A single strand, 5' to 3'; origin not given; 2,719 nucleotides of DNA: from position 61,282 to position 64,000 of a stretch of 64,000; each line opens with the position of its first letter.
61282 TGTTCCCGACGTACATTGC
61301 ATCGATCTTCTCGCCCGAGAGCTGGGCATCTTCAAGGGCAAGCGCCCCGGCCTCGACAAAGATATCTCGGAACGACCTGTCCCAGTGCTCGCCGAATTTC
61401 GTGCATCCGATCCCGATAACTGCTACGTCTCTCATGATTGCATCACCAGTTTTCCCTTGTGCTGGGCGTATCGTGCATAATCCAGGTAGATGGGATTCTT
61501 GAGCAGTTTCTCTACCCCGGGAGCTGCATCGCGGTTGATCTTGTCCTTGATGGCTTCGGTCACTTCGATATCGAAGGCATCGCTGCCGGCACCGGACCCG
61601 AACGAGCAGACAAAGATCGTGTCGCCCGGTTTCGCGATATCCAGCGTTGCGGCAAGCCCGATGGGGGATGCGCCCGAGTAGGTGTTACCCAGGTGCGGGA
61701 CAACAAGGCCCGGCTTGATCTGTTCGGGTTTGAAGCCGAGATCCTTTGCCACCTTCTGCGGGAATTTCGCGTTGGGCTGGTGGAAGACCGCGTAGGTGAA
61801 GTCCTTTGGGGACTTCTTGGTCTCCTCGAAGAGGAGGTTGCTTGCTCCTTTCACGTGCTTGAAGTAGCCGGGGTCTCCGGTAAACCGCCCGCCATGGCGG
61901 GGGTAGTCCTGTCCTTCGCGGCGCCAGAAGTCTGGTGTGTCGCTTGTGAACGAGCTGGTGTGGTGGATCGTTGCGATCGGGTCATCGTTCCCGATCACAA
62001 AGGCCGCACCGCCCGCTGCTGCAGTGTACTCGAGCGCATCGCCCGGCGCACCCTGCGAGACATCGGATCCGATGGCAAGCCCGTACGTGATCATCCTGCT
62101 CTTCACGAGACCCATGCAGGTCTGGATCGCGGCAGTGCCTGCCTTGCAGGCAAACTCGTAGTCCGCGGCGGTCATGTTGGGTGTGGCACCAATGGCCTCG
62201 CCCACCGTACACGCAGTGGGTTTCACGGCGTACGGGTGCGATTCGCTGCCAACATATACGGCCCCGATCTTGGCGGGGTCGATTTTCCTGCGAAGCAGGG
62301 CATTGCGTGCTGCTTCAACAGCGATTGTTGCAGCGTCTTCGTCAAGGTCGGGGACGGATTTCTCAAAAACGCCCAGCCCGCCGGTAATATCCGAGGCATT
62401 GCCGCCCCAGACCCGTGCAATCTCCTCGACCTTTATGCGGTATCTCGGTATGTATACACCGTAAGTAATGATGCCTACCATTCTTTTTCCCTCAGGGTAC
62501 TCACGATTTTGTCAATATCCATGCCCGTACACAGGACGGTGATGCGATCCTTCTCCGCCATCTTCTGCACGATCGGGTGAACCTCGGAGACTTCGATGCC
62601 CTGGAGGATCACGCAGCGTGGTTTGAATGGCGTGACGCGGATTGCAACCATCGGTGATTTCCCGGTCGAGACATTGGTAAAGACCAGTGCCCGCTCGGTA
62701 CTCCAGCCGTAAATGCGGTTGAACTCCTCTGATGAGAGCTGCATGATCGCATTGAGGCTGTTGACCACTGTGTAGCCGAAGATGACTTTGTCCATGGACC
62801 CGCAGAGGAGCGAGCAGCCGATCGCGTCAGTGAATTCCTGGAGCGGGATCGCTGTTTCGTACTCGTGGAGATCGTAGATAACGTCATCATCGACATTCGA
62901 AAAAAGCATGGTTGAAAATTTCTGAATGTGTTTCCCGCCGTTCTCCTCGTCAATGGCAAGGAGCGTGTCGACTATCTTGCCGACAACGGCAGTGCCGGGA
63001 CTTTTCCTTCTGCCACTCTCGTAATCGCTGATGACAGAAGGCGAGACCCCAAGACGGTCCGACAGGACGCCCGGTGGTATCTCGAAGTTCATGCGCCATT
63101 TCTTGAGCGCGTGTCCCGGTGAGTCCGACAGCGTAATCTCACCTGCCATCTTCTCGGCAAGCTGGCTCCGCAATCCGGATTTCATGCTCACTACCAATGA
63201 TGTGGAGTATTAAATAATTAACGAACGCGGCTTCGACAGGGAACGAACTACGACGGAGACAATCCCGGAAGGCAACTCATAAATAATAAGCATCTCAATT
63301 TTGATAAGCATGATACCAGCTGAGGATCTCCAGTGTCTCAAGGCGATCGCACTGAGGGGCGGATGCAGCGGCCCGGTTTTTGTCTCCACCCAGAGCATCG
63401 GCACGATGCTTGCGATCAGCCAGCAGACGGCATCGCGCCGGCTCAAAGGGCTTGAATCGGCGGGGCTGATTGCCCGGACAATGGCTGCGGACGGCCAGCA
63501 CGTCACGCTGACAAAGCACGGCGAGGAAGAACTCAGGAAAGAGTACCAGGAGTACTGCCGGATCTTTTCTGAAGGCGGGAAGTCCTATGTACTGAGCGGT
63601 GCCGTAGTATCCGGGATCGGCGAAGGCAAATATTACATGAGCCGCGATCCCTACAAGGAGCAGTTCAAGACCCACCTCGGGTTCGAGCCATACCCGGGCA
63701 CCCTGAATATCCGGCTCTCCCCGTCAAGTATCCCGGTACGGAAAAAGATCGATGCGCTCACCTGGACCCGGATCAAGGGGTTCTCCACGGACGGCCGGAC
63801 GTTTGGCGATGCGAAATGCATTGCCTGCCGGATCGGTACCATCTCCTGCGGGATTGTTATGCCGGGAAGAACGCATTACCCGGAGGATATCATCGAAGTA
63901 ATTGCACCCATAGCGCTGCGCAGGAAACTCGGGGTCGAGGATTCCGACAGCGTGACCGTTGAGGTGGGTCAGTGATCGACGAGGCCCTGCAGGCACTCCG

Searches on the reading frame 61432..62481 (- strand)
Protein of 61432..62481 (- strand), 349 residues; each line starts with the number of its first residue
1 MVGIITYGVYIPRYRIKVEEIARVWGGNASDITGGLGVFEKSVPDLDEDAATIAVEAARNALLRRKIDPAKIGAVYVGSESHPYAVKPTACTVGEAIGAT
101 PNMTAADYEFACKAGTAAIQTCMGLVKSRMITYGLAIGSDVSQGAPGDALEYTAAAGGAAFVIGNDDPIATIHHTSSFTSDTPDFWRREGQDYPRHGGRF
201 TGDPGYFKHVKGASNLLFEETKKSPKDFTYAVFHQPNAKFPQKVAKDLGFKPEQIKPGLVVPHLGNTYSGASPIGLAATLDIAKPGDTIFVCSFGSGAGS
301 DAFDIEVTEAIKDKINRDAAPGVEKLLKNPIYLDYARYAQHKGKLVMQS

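Call 57: search_protein_families(library=pfam, proteins=[window:61432-62481:-])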
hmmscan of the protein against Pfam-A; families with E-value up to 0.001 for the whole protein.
window:61432-62481:- (349 aa): 2 families
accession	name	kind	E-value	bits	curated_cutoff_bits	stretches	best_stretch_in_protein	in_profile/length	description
PF08541.16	ACP_syn_III_C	-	3.5e-11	43.6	26.6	1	219-298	2-81/90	3-Oxoacyl-[acyl-carrier-protein (ACP)] synthase III C terminal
PF01154.23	HMG_CoA_synt_N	-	1.4e-07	32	25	1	2-168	5-174/174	Hydroxymethylglutaryl-coenzyme A synthase N terminal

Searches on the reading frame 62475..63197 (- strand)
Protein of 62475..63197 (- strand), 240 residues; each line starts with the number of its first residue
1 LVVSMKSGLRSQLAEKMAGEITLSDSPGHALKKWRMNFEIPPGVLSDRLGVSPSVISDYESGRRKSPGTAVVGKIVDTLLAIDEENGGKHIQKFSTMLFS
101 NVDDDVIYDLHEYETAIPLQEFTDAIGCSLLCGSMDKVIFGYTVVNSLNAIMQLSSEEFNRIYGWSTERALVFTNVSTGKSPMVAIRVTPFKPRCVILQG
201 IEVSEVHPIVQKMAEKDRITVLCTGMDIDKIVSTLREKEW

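Call 57: search_protein_families(library=pfam, proteins=[window:62475-63197:-])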
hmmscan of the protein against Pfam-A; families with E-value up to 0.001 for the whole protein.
window:62475-63197:- (240 aa): 2 families
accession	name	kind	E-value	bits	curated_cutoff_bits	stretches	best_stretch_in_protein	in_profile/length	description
PF01381.28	HTH_3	-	5.6e-06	26.7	23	1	43-79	13-48/55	Helix-turn-helix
PF13560.12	HTH_31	-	4.1e-05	24.3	27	1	31-81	6-56/64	Helix-turn-helix domain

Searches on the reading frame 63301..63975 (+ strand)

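Call 57: search_protein_families(library=pfam, proteins=[window:63301-63975:+])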
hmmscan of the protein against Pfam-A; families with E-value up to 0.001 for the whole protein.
window:63301-63975:+ (224 aa): 4 families
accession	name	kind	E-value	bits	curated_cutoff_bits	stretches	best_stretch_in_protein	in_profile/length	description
PF01982.22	CTP-dep_RFKase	-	2.2e-45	154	25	1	102-222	1-121/121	Domain of unknown function DUF120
PF12802.13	MarR_2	-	0.00012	22.5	27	1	28-61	21-54/61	MarR family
PF13545.12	HTH_Crp_2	-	0.00026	21.3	27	1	26-59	21-55/70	Crp-like helix-turn-helix domain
PF01047.28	MarR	-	0.00046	20.5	24.6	1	29-60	19-50/59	MarR family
